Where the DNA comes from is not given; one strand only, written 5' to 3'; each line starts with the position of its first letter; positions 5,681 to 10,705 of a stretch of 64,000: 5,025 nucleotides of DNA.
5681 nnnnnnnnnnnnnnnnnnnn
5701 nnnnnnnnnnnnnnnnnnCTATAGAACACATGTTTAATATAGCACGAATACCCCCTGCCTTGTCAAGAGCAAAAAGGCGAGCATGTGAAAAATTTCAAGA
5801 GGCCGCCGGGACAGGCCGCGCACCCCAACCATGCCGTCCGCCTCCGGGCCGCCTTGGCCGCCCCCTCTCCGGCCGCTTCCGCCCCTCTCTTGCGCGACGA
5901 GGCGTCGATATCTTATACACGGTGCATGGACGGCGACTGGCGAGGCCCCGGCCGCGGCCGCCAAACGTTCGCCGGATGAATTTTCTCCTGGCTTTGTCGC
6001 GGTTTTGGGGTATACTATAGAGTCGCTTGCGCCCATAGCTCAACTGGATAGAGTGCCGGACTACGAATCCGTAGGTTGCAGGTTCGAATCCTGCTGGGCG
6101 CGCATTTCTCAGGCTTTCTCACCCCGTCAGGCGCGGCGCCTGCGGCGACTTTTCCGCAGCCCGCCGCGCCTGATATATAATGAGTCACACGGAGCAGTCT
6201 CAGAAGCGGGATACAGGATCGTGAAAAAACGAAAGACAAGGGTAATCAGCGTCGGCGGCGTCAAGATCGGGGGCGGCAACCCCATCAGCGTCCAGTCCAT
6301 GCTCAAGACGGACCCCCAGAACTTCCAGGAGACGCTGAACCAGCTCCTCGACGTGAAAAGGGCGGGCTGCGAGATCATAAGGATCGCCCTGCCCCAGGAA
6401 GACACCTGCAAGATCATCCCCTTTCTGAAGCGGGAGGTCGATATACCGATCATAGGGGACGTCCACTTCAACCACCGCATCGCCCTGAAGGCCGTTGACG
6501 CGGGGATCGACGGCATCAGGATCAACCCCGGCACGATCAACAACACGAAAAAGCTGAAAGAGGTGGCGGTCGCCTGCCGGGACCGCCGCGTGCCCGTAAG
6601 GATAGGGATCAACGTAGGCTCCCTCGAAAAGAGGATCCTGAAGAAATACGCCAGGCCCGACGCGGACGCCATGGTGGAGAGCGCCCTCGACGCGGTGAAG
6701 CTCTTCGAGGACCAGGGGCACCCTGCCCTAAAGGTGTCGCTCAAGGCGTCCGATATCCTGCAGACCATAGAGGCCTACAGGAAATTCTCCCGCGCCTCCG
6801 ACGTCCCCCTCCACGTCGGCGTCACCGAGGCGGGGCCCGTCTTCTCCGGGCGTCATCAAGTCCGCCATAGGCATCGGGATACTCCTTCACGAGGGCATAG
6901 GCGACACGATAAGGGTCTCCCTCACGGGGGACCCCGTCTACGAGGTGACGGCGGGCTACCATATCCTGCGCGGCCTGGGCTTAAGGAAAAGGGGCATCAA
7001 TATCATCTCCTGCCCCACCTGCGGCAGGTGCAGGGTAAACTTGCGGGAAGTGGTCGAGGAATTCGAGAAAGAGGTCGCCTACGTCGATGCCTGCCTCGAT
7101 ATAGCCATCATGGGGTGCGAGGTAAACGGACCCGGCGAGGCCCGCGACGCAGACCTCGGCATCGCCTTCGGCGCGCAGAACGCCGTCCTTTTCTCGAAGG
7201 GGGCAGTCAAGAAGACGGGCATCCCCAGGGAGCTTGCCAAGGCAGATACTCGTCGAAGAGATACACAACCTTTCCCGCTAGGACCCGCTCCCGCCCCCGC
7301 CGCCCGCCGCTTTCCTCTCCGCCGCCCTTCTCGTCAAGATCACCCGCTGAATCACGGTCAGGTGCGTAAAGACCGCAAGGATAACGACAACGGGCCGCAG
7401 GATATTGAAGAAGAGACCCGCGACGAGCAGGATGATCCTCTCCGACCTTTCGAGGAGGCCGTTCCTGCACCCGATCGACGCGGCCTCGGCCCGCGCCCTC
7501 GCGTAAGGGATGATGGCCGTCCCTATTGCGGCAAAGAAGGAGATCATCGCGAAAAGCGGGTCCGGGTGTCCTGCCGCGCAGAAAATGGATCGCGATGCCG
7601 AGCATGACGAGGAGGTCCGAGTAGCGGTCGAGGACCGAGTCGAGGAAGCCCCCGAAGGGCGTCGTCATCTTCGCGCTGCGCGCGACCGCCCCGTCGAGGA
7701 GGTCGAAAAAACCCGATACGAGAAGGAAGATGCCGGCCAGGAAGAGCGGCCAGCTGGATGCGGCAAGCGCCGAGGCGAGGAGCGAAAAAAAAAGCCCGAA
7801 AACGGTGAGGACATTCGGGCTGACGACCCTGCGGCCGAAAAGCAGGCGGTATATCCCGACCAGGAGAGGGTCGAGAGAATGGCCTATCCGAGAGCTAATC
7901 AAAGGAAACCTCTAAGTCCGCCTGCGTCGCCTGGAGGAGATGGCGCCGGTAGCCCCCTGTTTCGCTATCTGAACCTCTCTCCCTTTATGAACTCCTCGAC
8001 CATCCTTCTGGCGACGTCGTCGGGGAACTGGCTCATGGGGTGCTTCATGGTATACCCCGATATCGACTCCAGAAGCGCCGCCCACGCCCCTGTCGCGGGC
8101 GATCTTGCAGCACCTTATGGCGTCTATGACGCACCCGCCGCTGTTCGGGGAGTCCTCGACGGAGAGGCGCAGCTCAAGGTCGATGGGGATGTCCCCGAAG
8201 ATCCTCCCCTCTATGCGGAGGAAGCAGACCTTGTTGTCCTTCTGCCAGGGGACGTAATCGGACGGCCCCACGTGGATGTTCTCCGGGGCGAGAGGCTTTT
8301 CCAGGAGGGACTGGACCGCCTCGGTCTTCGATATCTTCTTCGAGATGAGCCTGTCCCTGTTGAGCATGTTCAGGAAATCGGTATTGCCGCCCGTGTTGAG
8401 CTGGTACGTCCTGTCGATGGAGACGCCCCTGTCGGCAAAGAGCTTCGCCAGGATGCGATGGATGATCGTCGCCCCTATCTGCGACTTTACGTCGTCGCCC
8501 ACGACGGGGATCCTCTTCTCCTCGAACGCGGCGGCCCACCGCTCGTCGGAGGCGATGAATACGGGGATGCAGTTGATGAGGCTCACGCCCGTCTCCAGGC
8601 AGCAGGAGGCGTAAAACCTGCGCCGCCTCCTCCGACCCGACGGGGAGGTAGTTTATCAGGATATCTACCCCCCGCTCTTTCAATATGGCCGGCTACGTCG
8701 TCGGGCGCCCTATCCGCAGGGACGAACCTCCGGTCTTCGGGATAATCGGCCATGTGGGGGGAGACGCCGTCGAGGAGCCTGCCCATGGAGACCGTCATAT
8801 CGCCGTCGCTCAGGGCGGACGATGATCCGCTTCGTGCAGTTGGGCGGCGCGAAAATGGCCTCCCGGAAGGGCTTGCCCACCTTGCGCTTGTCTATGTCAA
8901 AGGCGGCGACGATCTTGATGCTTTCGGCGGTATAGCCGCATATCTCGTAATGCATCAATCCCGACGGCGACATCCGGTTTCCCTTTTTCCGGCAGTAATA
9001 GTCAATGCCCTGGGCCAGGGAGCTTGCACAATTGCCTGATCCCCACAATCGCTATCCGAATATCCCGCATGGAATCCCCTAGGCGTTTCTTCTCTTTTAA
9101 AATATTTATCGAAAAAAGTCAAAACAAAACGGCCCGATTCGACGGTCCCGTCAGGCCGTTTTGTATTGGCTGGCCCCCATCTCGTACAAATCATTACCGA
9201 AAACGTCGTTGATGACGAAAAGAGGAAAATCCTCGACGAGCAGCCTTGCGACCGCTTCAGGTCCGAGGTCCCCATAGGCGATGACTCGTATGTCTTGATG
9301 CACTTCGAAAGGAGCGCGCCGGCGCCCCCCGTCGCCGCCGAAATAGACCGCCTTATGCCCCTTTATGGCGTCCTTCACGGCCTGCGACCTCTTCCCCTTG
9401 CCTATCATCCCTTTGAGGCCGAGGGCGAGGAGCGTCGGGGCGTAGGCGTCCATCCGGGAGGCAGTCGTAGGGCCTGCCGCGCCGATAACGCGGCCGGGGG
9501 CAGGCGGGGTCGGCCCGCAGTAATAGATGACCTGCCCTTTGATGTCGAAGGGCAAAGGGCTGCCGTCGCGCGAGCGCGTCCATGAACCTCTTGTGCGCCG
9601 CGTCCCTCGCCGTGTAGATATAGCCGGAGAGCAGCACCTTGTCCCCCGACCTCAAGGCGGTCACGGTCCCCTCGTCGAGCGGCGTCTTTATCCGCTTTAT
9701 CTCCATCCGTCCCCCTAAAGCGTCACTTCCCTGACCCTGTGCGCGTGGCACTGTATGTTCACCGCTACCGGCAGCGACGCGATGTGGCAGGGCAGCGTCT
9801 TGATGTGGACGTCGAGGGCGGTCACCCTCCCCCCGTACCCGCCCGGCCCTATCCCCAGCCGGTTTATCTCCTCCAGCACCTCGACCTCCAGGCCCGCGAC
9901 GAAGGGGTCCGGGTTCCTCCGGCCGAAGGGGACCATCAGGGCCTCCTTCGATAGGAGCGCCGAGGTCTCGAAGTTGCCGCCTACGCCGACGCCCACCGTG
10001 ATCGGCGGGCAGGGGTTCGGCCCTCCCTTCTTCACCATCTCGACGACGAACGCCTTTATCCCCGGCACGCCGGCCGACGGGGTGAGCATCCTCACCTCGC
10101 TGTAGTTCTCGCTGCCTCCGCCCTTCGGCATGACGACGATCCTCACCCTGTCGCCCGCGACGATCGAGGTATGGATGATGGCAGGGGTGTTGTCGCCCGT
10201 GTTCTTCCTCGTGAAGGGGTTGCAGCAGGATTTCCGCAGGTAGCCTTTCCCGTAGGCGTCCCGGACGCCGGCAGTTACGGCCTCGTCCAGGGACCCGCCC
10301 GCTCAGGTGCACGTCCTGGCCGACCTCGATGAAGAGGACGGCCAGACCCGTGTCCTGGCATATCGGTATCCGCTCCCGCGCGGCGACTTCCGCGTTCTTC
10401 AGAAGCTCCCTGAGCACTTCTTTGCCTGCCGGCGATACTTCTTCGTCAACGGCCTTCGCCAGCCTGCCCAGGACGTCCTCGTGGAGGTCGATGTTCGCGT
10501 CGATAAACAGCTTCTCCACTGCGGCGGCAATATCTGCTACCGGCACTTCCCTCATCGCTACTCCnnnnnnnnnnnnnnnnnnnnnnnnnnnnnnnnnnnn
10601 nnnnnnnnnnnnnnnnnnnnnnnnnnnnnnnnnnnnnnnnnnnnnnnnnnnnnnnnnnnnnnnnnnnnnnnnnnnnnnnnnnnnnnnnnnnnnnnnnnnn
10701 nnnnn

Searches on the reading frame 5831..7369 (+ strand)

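Call 40: search_protein_families(library=pfam, proteins=[window:5831-7369:+], max_evalue=0.000001)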
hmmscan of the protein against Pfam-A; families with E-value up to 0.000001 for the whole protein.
window:5831-7369:+ (512 aa): 1 family
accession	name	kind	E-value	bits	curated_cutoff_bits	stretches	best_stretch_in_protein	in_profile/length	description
PF04551.19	GcpE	-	7.9e-74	249.1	32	1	136-341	1-206/343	GcpE protein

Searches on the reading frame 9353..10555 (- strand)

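Call 40: search_protein_families(library=pfam, proteins=[window:9353-10555:-], max_evalue=0.000001)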
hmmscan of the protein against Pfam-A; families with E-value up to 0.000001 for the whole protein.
window:9353-10555:- (400 aa): 2 families
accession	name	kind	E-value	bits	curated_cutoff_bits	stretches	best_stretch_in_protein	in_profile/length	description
PF05681.19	Fumerase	-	2.8e-22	79.8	25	1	12-87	3-79/270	Fumarate hydratase (Fumerase)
PF05683.17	Fumerase_C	-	3.6e-07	30.2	22.2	1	291-339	33-81/205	Fumarase C-terminus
